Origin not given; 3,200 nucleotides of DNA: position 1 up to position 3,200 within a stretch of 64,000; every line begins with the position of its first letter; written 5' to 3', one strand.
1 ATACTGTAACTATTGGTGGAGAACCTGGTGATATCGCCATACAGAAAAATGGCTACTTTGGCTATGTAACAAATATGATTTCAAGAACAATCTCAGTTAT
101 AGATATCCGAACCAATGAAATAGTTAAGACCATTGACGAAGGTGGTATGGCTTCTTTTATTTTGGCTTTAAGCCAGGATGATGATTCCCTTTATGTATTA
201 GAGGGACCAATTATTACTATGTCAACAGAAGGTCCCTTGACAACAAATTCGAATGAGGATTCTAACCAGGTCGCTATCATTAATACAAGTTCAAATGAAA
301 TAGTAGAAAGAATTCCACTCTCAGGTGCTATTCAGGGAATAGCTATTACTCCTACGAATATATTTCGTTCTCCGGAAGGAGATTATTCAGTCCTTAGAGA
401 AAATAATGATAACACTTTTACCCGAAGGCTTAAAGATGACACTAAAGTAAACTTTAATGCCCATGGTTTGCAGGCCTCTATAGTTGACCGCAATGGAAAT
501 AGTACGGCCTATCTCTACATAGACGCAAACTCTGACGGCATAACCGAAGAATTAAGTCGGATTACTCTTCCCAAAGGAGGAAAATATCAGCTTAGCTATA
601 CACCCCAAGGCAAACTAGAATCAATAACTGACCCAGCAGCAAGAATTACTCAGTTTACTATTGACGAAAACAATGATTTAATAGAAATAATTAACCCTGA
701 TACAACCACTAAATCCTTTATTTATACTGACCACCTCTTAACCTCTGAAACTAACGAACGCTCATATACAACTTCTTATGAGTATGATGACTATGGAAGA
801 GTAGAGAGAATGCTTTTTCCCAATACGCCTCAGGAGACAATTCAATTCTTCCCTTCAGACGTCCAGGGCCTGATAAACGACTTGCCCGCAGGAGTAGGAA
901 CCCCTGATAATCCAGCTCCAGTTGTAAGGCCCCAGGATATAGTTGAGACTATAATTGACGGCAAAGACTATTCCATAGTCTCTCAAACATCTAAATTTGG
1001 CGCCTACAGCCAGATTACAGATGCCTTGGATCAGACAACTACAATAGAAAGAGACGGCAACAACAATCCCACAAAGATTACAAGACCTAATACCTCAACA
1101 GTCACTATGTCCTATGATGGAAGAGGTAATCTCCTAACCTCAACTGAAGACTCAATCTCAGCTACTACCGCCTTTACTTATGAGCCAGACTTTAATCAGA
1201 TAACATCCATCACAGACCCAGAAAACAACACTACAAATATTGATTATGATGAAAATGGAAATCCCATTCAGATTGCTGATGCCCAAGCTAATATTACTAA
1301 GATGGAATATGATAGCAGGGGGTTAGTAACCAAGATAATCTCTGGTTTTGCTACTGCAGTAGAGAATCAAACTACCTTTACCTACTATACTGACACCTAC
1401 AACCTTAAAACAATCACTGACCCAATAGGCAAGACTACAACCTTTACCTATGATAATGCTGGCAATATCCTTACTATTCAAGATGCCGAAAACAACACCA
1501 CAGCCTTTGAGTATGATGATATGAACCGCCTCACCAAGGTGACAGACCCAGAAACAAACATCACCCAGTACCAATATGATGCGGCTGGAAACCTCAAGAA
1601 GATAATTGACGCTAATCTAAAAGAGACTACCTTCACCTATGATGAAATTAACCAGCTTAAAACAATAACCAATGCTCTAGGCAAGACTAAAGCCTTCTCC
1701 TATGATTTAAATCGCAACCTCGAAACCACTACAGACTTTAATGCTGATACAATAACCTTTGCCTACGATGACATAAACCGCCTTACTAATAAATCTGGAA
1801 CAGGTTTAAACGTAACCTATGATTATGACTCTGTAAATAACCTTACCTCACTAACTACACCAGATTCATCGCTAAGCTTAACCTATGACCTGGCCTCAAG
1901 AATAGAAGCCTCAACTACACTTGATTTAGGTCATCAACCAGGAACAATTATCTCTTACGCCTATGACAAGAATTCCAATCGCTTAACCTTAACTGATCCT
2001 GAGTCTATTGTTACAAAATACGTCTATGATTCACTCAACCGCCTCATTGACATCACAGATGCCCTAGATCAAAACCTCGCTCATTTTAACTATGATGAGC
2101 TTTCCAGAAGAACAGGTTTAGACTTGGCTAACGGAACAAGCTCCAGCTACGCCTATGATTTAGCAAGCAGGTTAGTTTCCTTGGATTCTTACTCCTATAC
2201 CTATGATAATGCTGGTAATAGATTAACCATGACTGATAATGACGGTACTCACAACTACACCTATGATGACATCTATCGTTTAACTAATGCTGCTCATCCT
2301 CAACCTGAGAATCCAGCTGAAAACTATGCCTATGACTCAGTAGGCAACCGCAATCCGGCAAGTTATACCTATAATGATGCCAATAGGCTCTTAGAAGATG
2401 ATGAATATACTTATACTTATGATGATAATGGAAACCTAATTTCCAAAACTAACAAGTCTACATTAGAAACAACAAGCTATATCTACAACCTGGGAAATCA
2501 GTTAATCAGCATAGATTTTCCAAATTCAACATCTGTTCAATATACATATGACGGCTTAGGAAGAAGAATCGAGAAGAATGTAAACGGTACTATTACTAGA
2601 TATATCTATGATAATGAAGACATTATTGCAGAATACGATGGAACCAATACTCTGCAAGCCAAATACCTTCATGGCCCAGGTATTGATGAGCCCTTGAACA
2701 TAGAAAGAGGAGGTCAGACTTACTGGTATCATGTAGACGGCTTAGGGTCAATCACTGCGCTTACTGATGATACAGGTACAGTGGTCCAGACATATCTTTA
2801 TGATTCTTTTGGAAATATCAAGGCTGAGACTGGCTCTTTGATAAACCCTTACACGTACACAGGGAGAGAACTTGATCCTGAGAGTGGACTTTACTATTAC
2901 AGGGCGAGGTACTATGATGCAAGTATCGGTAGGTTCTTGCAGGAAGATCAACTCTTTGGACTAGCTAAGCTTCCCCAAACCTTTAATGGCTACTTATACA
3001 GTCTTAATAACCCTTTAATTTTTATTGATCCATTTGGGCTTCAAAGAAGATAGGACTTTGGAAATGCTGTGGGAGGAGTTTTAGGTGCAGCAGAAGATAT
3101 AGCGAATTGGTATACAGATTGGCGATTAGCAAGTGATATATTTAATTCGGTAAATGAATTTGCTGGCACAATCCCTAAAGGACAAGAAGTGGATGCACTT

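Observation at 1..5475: Rhs/YD-repeat polymorphic toxin locus with downstream displaced 3' modules (toxin-tip / immunity shuffling architecture)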

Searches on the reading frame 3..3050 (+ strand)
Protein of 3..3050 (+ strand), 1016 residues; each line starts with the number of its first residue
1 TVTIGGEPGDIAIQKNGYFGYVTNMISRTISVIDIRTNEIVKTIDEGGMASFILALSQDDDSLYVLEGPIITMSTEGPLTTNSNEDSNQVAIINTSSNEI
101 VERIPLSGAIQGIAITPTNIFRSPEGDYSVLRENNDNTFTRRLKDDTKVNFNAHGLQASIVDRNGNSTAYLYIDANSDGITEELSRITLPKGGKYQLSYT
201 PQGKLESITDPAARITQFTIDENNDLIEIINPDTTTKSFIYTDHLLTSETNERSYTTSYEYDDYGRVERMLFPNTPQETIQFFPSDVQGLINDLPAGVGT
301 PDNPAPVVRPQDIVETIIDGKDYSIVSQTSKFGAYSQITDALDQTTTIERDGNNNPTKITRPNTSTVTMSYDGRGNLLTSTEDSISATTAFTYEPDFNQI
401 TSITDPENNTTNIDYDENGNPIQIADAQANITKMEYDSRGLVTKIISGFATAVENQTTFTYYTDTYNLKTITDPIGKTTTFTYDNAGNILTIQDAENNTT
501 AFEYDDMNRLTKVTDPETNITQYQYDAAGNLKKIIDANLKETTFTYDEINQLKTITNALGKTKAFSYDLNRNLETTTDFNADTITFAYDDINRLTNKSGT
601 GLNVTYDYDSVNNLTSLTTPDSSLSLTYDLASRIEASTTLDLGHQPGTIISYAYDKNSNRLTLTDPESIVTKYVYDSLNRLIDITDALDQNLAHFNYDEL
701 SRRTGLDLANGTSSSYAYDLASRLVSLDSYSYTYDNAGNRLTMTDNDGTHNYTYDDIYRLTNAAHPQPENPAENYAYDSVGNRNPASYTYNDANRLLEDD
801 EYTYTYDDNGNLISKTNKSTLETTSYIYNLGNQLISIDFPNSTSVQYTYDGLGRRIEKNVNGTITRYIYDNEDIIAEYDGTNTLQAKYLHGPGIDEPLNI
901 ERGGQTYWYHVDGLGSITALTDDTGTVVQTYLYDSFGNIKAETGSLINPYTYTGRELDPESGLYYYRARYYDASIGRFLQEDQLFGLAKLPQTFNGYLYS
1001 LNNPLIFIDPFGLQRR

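Call 6: search_protein_families(library=pfam, proteins=[window:75-3050:+], max_evalue=0.1)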
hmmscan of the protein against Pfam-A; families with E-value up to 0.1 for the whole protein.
window:75-3050:+ (992 aa): 4 families
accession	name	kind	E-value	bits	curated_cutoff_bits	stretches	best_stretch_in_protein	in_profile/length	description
PF05593.20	RHS_repeat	-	2.5e-80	264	22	17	480-514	1-35/38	RHS Repeat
PF07661.19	MORN_2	-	0.013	16.1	29.6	0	781-793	7-19/22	MORN repeat variant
PF23414.1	Beta-prop_EML_2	-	0.019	14.8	90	0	425-506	13-94/266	Echinoderm microtubule-associated protein second beta-propeller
PF25174.1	Beta-prop_THOC3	-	0.042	13.3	305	0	314-398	105-186/272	THOC3 beta-propeller domain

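Call 8: search_protein_families(library=ncbifam, proteins=[window:3-3050:+], max_evalue=0.1)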
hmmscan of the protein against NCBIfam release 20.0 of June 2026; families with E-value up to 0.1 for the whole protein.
window:3-3050:+ (1016 aa): 6 families
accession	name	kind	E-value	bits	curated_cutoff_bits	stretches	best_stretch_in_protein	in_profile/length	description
TIGR01643.1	YD_repeat_2x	repeat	3.6e-59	195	15.8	9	504-544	1-41/42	YD repeat-containing protein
NF041261.1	RHS_core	equivalog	3.3e-47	161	2000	7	387-635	470-714/1261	RHS element core protein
TIGR03696.1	Rhs_assc_core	domain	5.3e-21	74.9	32.5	1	933-1013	1-76/76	RHS repeat-associated core domain-containing protein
TIGR03866.1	PQQ_ABC_repeats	subfamily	4.9e-05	22.5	287.3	1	1-118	36-135/310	PQQ-dependent catabolism-associated beta-propeller protein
NF052340.1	hydrazine_beta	equivalog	0.00012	21.2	560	1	2-66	71-134/372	hydrazine synthase subunit beta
TIGR02276.1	beta_rpt_yvtn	repeat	0.025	14.6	27.85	1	21-45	7-31/42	beta-propeller repeat protein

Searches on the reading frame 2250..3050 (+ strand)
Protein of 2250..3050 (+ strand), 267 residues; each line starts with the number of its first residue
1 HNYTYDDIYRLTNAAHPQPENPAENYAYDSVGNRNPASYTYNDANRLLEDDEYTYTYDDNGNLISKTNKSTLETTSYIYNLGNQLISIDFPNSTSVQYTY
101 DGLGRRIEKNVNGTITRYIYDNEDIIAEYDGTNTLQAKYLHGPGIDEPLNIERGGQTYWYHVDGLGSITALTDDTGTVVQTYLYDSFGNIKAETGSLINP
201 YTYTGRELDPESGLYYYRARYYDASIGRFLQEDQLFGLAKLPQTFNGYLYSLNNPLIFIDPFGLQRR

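Call 19: find_related_loci(query=window:2250-3050:+, collection=genome_contigs, flank=10000)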
Query window:2250-3050:+ (267 aa) in genome_contigs; peptide patterns used: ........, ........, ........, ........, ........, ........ (x = any residue, [..] = any of these).
248 stretches matched a pattern; 55 encode a relative of the query (tblastn E <= 1e-3); 55 distinct loci.
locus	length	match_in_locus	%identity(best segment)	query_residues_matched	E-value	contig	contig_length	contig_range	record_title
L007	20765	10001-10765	59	1-265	2e-94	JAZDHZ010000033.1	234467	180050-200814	MAG: Candidatus Omnitrophota bacterium isolate MEGAHIT-group-0.379 k141_15544024, whole genome shotgun sequence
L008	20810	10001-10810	61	1-264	1e-93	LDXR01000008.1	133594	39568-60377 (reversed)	MAG: candidate division NC10 bacterium CSP1-5 XU15_C0008, whole genome shotgun sequence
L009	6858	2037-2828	56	1-265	1e-91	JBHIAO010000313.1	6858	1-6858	MAG: Anaerolineae bacterium isolate K_2_bin.73 NODE_6784_length_6858_cov_9.179039, whole genome shotgun sequence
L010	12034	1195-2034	57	2-263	4e-91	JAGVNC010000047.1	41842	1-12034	MAG: Candidatus Omnitrophota bacterium isolate DeMMO3_17 c_000000054222, whole genome shotgun sequence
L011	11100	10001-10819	56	2-264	4e-89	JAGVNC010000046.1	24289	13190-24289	MAG: Candidatus Omnitrophota bacterium isolate DeMMO3_17 c_000000007068, whole genome shotgun sequence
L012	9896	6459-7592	53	2-263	5e-87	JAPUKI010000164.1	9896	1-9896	MAG: Acidobacteria bacterium isolate KW1-S15_197 KW1-S15_197_cg164, whole genome shotgun sequence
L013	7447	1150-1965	53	2-264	1e-78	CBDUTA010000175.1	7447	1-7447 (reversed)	MAG TPA_asm: uncultured bacterium isolate SRR22302374_binner23_Refined_47 genome assembly, contig: ERZ26661914.8175, who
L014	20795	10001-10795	52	3-264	2e-77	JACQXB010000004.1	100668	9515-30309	MAG: Nitrospirae bacterium isolate NC_groundwater_1504_Pr4_B-0.1um_40_11 SR1-18-B1_scaffold_126938, whole genome shotgun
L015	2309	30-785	52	24-264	3e-79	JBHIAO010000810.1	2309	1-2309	MAG: Anaerolineae bacterium isolate K_2_bin.73 NODE_39004_length_2309_cov_6.930346, whole genome shotgun sequence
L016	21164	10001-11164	51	3-266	2e-76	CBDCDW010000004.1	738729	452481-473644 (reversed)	MAG: uncultured Candidatus Binatia bacterium isolate 9a2c71a9-8664-4bc0-91de-9535c4cbd7a1 genome assembly, contig: conti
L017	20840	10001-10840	48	2-263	1e-73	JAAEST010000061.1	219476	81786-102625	MAG: Oligoflexia bacterium isolate Ust_19 UstG_CONTIG3092800, whole genome shotgun sequence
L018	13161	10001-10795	51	1-263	2e-72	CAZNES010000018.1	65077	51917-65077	MAG TPA_asm: uncultured Syntrophobacteraceae bacterium isolate SRP119689_co1_315 genome assembly, contig: NODE_478_lengt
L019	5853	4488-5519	51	1-247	9e-65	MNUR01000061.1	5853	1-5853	MAG: Elusimicrobia bacterium CG1_02_56_21 cg1_0.2_scaffold_14687_c, whole genome shotgun sequence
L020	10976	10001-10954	53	1-260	2e-62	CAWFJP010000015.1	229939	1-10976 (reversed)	MAG: uncultured delta proteobacterium isolate MFD02242.bin.2.64 genome assembly, contig: contig_4045, whole genome shotg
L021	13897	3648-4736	47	3-263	2e-62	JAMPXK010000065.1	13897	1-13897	MAG: Elusimicrobiales bacterium isolate R2F_R2FSRR_metabat.29 R2F_C2445, whole genome shotgun sequence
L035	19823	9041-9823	70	1-263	2e-106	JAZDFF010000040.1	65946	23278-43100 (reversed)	MAG: Candidatus Omnitrophota bacterium isolate MEGAHIT-group-0.194 k141_1890209, whole genome shotgun sequence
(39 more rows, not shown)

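Call 37: search_protein_families(library=pfam, proteins=[L035:4559-7300:+, L035:10133-10639:+, L035:9824-10120:+], max_evalue=0.01)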
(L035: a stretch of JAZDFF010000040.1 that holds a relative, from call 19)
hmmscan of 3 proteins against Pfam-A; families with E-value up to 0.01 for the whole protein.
L035:4559-7300:+ (914 aa): 20 families
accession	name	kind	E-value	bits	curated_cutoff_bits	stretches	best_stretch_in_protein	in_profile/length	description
PF21783.3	YNCE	-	8.9e-26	91.4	27.1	3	647-743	231-329/339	YNCE-like beta-propeller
PF02239.22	Cytochrom_D1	-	2.9e-18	66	25.5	2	708-779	46-116/368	Cytochrome D1 heme domain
PF25174.1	Beta-prop_THOC3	-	6.2e-15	55.4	305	1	621-820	54-251/272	THOC3 beta-propeller domain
PF10282.15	Lactonase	-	7.8e-12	45.5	21.7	1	657-727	245-320/344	Lactonase, 7-bladed beta-propeller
PF00404.24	Dockerin_1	-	7.3e-10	39.3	22.9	1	26-79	2-56/57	Dockerin type I domain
PF00791.26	ZU5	-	6.5e-07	30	21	1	187-260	4-79/97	ZU5 domain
PF25168.1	Beta-prop_WDR36-Utp21_2nd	-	2.6e-05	24.1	84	1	661-759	203-301/335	WDR36/Utp21 second beta-propeller domain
PF23414.1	Beta-prop_EML_2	-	9.7e-05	22.3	90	0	720-799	20-99/266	Echinoderm microtubule-associated protein second beta-propeller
PF13715.12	CarbopepD_reg_2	-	0.00014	22.3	32.2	1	97-169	2-68/88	CarboxypepD_reg-like domain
PF01731.26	Arylesterase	-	0.00015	22.3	21.3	0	772-806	44-78/86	Arylesterase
PF25172.1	Beta-prop_WDR3_2nd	-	0.00037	20.2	140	0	706-811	8-109/293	WDR3 second beta-propeller domain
PF24814.1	WD40_Prp19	-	0.0004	19.9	320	1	580-799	27-238/281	Prp19 WD40 domain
PF08450.18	SGL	-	0.00059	19.9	26.3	0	768-813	121-165/246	SMP-30/Gluconolactonase/LRE-like region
PF13970.12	DUF4221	-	0.00074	19.6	23.4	0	688-769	19-102/311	Domain of unknown function (DUF4221)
PF25175.1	Beta-prop_WDR5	-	0.0011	18.7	250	1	662-797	59-195/296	WDR5 beta-propeller domain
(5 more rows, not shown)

L035:10133-10639:+ (169 aa): 1 family
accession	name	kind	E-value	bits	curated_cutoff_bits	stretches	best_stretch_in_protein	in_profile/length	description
PF13058.12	DUF3920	-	0.0049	17.5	27.3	1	65-132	48-109/126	Protein of unknown function (DUF3920)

L035:9824-10120:+ (99 aa): 0 families
